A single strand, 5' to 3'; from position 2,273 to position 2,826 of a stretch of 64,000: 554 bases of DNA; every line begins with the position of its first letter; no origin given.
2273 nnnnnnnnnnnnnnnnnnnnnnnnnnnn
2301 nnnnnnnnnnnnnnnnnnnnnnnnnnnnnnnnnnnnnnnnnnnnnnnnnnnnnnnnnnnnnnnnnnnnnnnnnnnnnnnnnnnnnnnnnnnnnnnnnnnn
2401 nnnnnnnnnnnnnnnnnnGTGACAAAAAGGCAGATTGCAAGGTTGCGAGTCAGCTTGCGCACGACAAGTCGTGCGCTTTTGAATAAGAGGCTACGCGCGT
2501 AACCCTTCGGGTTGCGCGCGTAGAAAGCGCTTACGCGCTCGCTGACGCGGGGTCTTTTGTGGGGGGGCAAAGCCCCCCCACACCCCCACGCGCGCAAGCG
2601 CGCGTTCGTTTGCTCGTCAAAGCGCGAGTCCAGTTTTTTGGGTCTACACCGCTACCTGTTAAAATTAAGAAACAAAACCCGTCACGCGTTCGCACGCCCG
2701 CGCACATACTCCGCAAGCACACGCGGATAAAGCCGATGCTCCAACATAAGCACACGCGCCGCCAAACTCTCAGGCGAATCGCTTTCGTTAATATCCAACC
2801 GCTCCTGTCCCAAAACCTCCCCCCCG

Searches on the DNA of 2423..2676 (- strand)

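Call 71: search_dna_similar(query=window:2423-2676:-, collection=plasmids, mode=distant, max_rows=8)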
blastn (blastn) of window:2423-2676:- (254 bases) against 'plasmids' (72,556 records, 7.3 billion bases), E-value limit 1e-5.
No match.
